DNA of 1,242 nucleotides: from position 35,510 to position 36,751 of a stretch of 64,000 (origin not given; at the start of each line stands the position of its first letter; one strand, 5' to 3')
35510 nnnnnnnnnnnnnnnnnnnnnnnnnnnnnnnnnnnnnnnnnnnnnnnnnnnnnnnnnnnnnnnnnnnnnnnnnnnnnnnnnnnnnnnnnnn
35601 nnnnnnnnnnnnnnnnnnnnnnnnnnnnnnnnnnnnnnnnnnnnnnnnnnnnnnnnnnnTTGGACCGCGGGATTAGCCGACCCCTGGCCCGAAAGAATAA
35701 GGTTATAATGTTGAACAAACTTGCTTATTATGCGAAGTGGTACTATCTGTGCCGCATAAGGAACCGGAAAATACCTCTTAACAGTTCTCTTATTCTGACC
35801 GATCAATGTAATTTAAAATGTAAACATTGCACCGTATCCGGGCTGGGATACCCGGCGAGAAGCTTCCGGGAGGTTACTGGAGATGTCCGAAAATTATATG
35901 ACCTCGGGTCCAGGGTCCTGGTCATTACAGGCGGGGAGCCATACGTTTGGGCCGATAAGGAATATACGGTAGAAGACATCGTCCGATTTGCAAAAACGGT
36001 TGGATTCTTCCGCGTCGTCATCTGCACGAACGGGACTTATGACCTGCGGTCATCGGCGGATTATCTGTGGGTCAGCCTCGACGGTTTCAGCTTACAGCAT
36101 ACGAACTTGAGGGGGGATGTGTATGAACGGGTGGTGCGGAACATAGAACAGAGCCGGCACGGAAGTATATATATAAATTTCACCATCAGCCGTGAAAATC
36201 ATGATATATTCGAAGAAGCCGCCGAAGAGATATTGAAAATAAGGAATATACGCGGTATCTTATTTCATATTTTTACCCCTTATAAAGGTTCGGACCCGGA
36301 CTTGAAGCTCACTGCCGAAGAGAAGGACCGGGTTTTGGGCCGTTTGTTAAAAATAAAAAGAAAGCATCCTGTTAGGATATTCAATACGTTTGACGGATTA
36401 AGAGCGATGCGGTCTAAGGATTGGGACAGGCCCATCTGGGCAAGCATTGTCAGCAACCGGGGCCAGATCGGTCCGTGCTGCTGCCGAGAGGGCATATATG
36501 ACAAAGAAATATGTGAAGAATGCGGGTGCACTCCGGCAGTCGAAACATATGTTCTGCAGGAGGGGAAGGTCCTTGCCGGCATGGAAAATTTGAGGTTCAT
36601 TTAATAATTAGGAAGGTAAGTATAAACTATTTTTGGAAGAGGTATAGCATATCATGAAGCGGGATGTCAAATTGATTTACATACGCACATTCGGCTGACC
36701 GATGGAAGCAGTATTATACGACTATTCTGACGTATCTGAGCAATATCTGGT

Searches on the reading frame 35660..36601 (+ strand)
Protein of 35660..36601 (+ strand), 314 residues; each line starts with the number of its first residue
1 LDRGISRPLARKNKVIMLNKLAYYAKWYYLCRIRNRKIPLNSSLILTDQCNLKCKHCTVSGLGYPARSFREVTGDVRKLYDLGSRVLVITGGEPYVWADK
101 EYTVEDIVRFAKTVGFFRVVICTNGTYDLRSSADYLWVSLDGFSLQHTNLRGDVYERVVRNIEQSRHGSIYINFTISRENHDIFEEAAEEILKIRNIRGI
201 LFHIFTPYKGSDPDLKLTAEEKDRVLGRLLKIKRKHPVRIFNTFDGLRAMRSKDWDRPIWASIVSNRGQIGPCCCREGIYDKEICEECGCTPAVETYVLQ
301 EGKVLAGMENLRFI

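Call 14: search_protein_families(library=pfam, proteins=[window:35660-36601:+], max_evalue=0.001)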
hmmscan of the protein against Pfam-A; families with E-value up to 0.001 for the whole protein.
window:35660-36601:+ (314 aa): 1 family
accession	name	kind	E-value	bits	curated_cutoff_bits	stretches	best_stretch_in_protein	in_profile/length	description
PF04055.27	Radical_SAM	-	3e-13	50.7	29.5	1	45-189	2-164/166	Radical SAM superfamily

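Call 63: list_cluster_members(proteins=[window:35708-36601:+, window:34434-35705:+, window:32562-33749:+])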
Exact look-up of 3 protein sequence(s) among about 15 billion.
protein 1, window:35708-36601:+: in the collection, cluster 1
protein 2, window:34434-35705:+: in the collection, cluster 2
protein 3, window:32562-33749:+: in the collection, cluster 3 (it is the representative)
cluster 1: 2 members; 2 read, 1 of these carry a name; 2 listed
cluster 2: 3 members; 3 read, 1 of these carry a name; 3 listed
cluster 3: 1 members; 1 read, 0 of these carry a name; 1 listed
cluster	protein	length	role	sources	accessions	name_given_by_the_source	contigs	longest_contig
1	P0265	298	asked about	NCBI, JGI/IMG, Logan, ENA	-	-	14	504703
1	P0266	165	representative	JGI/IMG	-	MoaA/NifB/PqqE/SkfB family radical SAM enzyme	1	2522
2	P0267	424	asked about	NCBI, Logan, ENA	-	-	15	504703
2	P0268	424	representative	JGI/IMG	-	-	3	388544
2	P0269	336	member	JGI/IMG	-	oxygen-independent coproporphyrinogen-3 oxidase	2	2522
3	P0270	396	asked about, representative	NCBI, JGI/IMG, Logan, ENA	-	-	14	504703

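Call 64: find_related_loci(query=window:35708-36601:+, collection=metagenome_contigs, flank=10000)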
Query window:35708-36601:+ (298 aa) in metagenome_contigs; peptide patterns used: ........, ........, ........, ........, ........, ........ (x = any residue, [..] = any of these).
25 stretches matched a pattern; 1 encode a relative of the query (tblastn E <= 1e-3); 1 distinct loci.
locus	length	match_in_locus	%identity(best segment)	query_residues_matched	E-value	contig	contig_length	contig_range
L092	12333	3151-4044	100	1-298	0e+0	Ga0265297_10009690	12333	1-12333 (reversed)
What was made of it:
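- Tried and rejected: Only the same strain was recovered (calls 63, 64).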
